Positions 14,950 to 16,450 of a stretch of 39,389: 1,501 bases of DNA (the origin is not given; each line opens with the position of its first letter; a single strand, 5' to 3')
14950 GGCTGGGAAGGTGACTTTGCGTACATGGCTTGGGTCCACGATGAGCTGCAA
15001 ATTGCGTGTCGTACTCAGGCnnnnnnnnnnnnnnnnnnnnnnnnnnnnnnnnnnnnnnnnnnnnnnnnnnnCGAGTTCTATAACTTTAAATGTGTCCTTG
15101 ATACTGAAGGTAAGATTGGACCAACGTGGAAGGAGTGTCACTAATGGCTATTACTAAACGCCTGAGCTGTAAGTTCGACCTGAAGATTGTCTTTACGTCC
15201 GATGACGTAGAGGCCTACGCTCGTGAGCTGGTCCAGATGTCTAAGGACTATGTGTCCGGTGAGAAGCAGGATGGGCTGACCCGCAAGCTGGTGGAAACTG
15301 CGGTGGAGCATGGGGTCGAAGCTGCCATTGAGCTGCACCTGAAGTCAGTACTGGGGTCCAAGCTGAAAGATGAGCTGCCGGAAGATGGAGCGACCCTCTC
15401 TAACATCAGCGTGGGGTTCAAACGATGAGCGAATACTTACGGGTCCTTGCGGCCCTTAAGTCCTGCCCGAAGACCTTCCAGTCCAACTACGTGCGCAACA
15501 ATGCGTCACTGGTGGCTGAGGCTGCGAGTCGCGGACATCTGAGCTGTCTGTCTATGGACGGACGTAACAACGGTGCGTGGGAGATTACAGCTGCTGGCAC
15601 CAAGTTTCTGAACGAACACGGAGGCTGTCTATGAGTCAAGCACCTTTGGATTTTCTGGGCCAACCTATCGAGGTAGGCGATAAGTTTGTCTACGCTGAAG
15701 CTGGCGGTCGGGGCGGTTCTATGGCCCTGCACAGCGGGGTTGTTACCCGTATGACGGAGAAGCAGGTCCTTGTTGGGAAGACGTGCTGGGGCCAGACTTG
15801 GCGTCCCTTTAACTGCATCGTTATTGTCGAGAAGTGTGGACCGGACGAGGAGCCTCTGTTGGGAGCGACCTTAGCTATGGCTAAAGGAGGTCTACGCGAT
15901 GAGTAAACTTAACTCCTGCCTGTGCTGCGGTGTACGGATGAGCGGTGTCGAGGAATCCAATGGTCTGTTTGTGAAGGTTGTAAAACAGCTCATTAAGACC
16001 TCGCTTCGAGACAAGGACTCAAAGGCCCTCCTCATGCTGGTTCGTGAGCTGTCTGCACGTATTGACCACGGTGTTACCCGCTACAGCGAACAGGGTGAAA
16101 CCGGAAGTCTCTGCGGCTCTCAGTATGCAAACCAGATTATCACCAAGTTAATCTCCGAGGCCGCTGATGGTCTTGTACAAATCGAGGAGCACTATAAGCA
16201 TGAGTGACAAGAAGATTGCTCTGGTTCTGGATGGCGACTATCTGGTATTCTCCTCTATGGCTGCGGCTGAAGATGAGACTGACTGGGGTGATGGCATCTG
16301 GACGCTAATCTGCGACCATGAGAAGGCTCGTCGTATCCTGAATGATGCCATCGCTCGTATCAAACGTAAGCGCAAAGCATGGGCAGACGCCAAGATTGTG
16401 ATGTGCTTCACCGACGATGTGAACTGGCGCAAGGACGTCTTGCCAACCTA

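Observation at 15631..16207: Two unknown ORFs occupy the position of the gp5.9 RecBCD inhibitor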

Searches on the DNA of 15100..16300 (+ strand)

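Call 3: search_dna_similar(query=window:15100-16300:+, collection=phages, mode=near, max_rows=30)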
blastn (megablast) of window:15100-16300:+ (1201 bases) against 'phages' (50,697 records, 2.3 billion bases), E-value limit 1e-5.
Records with a match: 257; places in all: 258; records where one place covers at least 80% of the query: 0.
Best place of each record, by identity: 95-99% 10; 90-95% 165; 80-90% 82.
By first word of the organism name: Escherichia 104; Salmonella 71; Enterobacter 20; Kayfunavirus 17; Citrobacter 8; Shigella 6; Cronobacter 5; Klebsiella 5; Yersinia 5; Pectobacterium 3; and 10 more.
By host as written in the record: Escherichia coli 55; Salmonella enterica subsp. enterica serovar Typhi 28; - 27; Salmonella enterica subsp. enterica serovar Typhi strain BRD948 10; Enterobacter cloacae 7; Citrobacter freundii CF3 5; Salmonella enterica subsp. enterica serovar Paratyphi C 5; Salmonella enterica subsp. enterica serovar Paratyphi B 4; and 72 more.
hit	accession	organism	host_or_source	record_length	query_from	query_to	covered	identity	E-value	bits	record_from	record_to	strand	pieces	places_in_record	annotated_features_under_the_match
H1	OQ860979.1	Salmonella phage ST21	Salmonella enterica subsp. enterica ...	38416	30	1201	73%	89.9%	0e+0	1127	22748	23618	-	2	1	hypothetical protein (x3) | exonuclease | HNH endonuclease motif protein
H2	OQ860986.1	Salmonella phage ST3_da Silva-2023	Salmonella enterica subsp. enterica ...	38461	30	1201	73%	89.9%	0e+0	1127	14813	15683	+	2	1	hypothetical protein (x3) | exonuclease | HNH endonuclease motif protein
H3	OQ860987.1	Salmonella phage ST1_da Silva-2023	Salmonella enterica subsp. enterica ...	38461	30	1201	73%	89.9%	0e+0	1127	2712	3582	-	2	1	hypothetical protein (x3) | exonuclease | HNH endonuclease motif protein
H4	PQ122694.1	Enterobacter phage vB_EholP_HHH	Enterobacter hormaechei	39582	1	805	67%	87.4%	0e+0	934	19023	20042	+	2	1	hypothetical protein (x4) | DNA polymerase | exonuclease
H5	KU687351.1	Citrobacter phage SH5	Citrobacter freundii CF3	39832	1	1201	56%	90.0%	3e-174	873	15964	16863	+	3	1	HNS binding protein | hypothetical protein (x2) | exonuclease | DNA polymerase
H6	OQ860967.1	Salmonella phage ST57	Salmonella enterica subsp. enterica ...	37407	1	1201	57%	89.0%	4e-162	846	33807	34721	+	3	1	HNS binding protein | hypothetical protein (x2) | exonuclease | DNA-directed DNA polymerase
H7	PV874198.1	Enterobacter phage BHUENT8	Enterobacter cloacae complex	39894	1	1201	57%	88.5%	6e-161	827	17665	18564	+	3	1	record has no annotation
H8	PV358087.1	Enterobacter phage ENT2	Enterobacter hormaechei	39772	7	1201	56%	88.7%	6e-161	827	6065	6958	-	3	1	record has no annotation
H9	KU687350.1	Citrobacter phage SH4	Citrobacter freundii CF3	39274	1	1201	56%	88.9%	3e-164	834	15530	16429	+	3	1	hypothetical protein (x2) | fusion protein | exonuclease | DNA polymerase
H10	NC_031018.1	Citrobacter phage SH4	Citrobacter freundii CF3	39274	1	1201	56%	88.9%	3e-164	834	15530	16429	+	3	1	hypothetical protein (x2) | fusion protein | exonuclease | DNA polymerase I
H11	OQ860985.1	Salmonella phage ST10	Salmonella enterica subsp. enterica ...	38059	1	1201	53%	90.7%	3e-173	855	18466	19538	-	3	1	HNS binding protein | hypothetical protein (x3) | exonuclease | DNA-directed DNA polymerase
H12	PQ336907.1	Salmonella phage CHRF_10037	Salmonella enterica subsp. enterica ...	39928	1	1201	54%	89.4%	1e-163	822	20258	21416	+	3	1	host HNS inhibition | hypothetical protein (x3) | exonuclease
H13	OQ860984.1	Salmonella phage ST11_da Silva-2023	Salmonella enterica subsp. enterica ...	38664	1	1201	53%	90.5%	2e-171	849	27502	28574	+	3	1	HNS binding protein | hypothetical protein (x3) | exonuclease | DNA-directed DNA polymerase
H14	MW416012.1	Salmonella phage vB Seyj3-1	Salmonella enterica subsp. enterica ...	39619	7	1201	54%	89.1%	7e-160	809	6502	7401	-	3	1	exonuclease | DNA polymerase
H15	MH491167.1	Cronobacter phage GW1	Cronobacter turicensis cro1541A1-1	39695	1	1201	53%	90.7%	0e+0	851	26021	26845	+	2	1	HNS binding protein | hypothetical protein | putative tail spike protein | 6: exonuclease | 5: DNA polymerase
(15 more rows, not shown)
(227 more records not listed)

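Call 68: search_dna_similar(query=L005:1-2660:+, collection=phages, mode=distant, max_rows=8)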
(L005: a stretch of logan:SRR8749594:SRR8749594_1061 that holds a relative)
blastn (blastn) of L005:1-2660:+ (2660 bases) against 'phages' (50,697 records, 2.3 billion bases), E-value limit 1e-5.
Records with a match: 150; places in all: 162; records where one place covers at least 80% of the query: 0.
Best place of each record, by identity: 80-90% 120; 60-80% 30.
By first word of the organism name: Escherichia 78; Klebsiella 18; Salmonella 16; Cronobacter 10; Pectobacterium 7; Enterobacter 5; Bacteriophage 5; Phapecoctavirus 3; Pantoea 1; Acinetobacter 1; and 6 more.
By host as written in the record: Escherichia coli 18; - 16; Escherichia coli K-12 MG1655 10; Cronobacter sakazakii 6; Klebsiella pneumoniae K23 5; Enterobacter hormaechei subsp. xiangfangensis 4; Escherichia coli EC3.18 4; Salmonella enterica 4; and 56 more.
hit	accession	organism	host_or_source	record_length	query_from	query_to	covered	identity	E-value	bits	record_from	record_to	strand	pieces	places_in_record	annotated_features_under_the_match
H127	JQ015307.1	Pectobacterium phage phiTE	Pectobacterium atrosepticum SCRI1043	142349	2554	2660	4%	83.2%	5e-22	113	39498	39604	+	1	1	terminator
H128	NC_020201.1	Pectobacterium phage phiTE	Pectobacterium atrosepticum SCRI1043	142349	2554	2660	4%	83.2%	5e-22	113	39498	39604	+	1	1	terminator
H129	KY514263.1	Pectobacterium phage vB_PatM_CB7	Pectobacterium atrosepticum DSM 30186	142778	2554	2660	4%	80.4%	1e-17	100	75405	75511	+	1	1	none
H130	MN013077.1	Klebsiella phage vB_KaeM_KaOmega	Klebsiella aerogenes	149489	2569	2659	3%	89.0%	4e-24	120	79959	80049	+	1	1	none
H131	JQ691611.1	Cronobacter phage CR9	Cronobacter sakazakii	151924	2569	2659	3%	86.8%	2e-21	111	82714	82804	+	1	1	none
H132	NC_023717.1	Cronobacter phage CR9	Cronobacter sakazakii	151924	2569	2659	3%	86.8%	2e-21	111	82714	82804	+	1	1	none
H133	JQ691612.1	Cronobacter phage CR3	Cronobacter sakazakii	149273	2569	2660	3%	84.8%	3e-19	104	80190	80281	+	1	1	none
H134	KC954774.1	Cronobacter phage CR8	Cronobacter sakazakii ATCC 29544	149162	2569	2660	3%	84.8%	3e-19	104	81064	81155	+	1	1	none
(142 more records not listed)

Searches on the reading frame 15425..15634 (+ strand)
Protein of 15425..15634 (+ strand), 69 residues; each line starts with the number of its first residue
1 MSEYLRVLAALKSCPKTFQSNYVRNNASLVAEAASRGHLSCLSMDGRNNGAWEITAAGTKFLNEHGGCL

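Call 6: search_protein_families(library=phrogs, proteins=[window:15425-15634:+], max_evalue=0.01)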
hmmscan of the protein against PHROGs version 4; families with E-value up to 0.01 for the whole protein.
window:15425-15634:+ (69 aa): 2 families
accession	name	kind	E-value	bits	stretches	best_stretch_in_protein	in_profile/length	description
phrog_17900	-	unknown function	5.4e-46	157.7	1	1-69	102-170/170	-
phrog_1334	-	unknown function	1.1e-38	131.8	1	1-68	1-68/69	-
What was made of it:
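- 15425..15634 (+): gp5.7 homologue (69 aa). phrog_1334, E 1e-38 (call 6).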

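Call 7: search_protein_families(library=pfam, proteins=[window:15425-15634:+], max_evalue=1)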
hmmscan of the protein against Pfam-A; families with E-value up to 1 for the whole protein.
window:15425-15634:+ (69 aa): 0 families

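Call 24: search_protein_families(library=ncbifam, proteins=[window:15425-15634:+], max_evalue=10)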
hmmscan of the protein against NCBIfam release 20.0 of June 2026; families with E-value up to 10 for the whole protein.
window:15425-15634:+ (69 aa): 0 families

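Call 50: find_related_loci(query=window:15425-15631:+, collection=viral_contigs, flank=2500)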
Query window:15425-15631:+ (69 aa) in viral_contigs; peptide patterns used: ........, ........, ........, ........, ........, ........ (x = any residue, [..] = any of these).
79 stretches matched a pattern; 63 encode a relative of the query (tblastn E <= 1e-3); 63 distinct loci.
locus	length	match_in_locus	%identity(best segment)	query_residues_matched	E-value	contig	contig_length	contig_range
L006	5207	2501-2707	99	1-69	1e-43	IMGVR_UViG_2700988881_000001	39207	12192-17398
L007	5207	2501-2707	97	1-69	3e-43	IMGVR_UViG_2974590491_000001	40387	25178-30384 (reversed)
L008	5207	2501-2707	97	1-69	3e-43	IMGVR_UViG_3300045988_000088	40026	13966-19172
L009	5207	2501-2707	97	1-69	3e-43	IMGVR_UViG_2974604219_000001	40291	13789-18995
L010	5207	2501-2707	97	1-69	3e-43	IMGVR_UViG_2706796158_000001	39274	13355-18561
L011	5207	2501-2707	97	1-69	3e-43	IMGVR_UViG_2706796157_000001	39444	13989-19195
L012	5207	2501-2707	97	1-69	3e-43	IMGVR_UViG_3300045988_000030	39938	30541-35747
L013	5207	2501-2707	97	1-69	2e-43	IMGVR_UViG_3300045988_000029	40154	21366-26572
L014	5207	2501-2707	97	1-69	3e-43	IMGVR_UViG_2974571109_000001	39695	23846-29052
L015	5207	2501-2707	97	1-69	3e-43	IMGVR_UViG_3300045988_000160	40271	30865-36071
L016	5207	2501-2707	97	1-69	3e-43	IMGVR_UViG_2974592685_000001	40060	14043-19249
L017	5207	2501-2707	97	1-69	2e-43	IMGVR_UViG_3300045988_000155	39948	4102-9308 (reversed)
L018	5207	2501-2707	97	1-69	3e-43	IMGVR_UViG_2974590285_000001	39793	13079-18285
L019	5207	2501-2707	96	1-69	1e-42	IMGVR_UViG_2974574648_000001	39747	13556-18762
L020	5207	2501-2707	96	1-69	1e-42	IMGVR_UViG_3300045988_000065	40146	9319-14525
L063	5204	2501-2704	75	1-68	1e-32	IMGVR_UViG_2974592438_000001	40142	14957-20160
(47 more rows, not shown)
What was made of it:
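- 15425..15634 (+): It is 72-99% identical to gp5.7 in 62 of 63 IMG/VR loci, T7 included (the remaining locus is 61%) (call 50).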

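Call 70: search_protein_families(library=pfam, proteins=[L063:2710-2916:+], max_evalue=10)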
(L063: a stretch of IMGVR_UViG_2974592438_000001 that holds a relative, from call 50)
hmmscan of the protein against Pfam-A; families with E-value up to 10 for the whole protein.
L063:2710-2916:+ (69 aa): 3 families
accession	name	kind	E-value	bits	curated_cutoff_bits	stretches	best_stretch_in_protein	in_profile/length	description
PF00924.24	MS_channel_2nd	-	0.011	16.3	20.2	1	6-48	14-50/68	Mechanosensitive ion channel, beta-domain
PF24203.1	Phage_ProQ_C_like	-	0.036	15.2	27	1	9-43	5-39/112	Phage ProQ C-terminal-like domain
PF23835.1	DUF7205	-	0.19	11.9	27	1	4-41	7-43/128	Domain of unknown function (DUF7205)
